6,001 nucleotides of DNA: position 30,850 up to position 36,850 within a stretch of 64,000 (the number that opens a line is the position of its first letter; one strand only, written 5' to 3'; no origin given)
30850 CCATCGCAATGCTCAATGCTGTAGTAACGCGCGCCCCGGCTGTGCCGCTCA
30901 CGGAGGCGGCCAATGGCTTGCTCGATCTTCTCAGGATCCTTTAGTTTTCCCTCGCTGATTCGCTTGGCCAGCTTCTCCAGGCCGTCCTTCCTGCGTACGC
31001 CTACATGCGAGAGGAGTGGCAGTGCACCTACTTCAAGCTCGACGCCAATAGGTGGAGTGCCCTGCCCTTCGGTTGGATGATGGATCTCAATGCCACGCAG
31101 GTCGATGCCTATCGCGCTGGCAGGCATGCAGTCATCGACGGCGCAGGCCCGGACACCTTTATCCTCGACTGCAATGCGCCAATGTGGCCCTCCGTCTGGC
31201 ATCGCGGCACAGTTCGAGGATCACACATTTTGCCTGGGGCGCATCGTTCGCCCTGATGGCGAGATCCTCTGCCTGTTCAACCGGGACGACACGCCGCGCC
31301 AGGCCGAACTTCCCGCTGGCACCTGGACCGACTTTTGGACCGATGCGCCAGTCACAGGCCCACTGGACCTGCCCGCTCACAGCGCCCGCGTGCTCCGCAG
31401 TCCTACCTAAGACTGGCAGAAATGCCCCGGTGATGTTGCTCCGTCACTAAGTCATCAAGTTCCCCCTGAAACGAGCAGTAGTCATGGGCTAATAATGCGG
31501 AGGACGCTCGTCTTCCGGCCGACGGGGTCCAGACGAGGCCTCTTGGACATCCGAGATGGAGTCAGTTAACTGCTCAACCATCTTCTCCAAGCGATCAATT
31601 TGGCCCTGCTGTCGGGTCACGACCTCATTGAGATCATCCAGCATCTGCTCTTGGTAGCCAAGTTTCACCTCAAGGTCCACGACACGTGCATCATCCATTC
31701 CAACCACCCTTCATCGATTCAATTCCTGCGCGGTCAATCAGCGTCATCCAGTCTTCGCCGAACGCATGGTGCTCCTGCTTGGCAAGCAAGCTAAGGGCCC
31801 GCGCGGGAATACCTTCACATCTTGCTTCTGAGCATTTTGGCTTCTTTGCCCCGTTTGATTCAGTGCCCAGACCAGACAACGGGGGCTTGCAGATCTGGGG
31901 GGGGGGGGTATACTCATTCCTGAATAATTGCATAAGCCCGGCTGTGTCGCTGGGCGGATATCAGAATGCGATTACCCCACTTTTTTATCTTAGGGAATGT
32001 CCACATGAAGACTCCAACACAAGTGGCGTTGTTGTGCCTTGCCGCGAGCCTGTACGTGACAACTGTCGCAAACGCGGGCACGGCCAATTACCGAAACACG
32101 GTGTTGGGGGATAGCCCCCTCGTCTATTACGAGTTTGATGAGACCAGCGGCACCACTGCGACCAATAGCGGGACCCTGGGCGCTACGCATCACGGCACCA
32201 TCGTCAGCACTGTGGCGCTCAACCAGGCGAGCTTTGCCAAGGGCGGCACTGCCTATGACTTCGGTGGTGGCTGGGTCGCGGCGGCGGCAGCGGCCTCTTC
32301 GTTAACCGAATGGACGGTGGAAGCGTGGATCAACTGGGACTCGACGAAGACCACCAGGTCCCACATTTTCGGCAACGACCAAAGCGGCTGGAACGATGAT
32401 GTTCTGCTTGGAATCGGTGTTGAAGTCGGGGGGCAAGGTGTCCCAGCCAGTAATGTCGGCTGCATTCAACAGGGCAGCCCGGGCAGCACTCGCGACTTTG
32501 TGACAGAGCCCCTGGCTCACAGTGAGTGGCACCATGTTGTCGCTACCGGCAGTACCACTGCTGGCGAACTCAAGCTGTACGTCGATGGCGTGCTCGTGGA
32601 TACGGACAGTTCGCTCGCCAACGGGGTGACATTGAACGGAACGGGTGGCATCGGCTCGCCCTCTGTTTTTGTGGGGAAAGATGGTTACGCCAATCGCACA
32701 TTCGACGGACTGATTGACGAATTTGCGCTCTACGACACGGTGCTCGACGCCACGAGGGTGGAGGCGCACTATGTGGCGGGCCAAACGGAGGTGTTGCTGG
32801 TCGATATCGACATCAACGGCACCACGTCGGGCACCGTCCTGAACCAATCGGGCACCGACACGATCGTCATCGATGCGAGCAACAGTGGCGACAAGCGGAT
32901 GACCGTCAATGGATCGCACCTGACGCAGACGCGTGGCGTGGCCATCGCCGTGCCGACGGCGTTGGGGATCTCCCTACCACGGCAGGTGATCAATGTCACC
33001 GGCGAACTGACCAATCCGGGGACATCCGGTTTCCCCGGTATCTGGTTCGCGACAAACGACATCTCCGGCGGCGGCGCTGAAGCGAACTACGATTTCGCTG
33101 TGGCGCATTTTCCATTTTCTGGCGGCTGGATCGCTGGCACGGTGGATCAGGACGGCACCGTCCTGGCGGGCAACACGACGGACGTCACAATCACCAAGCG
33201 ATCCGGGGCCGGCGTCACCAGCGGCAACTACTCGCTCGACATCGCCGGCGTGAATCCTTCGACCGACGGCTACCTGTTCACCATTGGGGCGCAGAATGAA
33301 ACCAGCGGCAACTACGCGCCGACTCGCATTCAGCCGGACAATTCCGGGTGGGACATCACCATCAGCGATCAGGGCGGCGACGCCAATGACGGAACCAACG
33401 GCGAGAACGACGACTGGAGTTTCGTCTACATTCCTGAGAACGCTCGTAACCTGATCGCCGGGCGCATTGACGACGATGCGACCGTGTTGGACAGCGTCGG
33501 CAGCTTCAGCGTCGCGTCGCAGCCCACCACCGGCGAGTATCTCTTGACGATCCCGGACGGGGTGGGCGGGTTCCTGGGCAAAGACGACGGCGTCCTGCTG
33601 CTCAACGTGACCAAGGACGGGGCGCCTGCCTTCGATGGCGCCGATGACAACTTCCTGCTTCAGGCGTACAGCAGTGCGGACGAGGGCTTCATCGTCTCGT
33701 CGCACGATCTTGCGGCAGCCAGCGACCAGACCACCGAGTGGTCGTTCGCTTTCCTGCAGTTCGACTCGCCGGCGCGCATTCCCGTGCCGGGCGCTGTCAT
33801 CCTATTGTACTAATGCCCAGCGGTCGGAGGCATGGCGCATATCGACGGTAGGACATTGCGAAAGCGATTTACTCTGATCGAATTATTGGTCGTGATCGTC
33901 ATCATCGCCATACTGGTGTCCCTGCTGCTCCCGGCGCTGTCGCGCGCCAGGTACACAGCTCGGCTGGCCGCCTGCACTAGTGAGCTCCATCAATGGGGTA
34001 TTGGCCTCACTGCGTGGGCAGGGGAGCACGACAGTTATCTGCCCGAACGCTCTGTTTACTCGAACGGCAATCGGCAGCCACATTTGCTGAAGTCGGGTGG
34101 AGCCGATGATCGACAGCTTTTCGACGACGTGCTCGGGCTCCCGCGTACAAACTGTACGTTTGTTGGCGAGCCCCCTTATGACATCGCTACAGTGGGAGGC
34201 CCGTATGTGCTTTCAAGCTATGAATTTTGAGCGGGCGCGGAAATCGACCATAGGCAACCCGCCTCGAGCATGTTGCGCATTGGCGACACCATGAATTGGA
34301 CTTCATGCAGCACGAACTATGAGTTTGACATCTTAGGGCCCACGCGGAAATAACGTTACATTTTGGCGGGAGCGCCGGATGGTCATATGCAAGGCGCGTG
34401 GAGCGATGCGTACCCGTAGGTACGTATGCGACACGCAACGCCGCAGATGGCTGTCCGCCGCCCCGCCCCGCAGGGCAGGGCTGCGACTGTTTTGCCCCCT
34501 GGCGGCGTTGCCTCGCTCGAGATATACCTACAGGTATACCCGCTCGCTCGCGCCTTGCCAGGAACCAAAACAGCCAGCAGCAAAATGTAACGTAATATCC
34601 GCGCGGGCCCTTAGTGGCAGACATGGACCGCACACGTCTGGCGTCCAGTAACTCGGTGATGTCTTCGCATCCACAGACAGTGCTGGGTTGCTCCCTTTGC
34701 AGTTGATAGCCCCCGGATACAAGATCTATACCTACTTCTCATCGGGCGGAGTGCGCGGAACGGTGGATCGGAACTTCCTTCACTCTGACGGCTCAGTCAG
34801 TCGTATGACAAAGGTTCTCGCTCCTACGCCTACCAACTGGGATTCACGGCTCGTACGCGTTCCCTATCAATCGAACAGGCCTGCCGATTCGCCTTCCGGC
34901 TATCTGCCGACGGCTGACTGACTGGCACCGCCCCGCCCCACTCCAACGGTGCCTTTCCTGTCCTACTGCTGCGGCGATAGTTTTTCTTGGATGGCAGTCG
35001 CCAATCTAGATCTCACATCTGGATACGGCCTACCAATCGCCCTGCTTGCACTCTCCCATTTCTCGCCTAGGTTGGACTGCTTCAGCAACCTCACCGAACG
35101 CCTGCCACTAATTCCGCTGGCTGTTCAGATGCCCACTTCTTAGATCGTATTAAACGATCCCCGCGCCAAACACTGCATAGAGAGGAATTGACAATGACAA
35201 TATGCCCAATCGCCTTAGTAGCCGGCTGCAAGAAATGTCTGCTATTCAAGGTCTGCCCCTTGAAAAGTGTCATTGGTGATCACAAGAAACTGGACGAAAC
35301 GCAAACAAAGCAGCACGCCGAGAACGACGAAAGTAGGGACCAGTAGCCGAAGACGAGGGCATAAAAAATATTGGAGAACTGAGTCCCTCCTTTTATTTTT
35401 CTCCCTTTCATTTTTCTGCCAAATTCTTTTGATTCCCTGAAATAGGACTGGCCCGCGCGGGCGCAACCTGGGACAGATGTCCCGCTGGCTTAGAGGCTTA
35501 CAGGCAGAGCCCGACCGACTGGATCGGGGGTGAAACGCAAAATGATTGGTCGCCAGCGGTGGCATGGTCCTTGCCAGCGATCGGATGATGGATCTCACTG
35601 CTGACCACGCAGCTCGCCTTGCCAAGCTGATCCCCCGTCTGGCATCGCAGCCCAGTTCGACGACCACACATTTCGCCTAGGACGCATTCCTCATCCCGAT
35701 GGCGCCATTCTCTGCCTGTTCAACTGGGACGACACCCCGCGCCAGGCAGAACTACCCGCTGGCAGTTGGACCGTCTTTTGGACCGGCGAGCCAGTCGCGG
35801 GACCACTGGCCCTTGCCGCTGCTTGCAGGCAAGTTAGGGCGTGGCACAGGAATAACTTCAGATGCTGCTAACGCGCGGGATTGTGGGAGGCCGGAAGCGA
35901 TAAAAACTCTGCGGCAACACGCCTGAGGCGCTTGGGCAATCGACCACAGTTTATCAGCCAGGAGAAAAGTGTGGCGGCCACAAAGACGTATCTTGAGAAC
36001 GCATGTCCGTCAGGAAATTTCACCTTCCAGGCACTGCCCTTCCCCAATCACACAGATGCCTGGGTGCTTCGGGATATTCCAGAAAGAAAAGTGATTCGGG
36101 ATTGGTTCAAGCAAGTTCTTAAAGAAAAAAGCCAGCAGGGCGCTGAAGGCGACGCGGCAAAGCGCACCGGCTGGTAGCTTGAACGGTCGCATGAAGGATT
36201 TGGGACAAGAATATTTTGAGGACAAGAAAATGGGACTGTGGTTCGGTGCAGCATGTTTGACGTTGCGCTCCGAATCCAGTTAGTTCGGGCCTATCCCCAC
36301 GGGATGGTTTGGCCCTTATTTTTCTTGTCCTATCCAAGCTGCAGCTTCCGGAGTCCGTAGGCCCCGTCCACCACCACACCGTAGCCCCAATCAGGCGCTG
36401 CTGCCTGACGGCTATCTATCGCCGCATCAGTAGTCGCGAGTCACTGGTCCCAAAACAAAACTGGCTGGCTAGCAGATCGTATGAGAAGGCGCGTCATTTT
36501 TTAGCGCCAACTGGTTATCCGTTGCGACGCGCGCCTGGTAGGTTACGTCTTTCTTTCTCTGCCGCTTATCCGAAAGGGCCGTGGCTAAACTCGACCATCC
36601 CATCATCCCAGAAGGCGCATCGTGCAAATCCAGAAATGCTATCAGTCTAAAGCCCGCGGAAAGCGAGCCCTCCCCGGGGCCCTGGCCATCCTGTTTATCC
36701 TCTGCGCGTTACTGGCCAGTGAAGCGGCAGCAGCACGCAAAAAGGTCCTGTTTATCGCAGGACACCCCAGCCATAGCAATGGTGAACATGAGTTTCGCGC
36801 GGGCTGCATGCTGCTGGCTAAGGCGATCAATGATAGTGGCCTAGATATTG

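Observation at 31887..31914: Poly-G spacer promoter: candidate phase variation of a surface protein operon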

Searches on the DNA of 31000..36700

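Call 15: search_rna_families(source=window, start=31000, end=36700, threshold=evalue, max_evalue=1)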
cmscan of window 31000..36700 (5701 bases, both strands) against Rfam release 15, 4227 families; matches with E-value up to 1: 2.
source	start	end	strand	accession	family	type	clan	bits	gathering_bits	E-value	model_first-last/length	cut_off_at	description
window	33658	33698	-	RF01151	snoU82P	Gene; snRNA; snoRNA; CD-box;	-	16.7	42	0.77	1-55/55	no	Small nucleolar RNA U82P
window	32303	32428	+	RF00223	IRES_Bip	Cis-reg; IRES;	-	16.5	40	0.078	1-263/263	no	bip internal ribosome entry site (IRES)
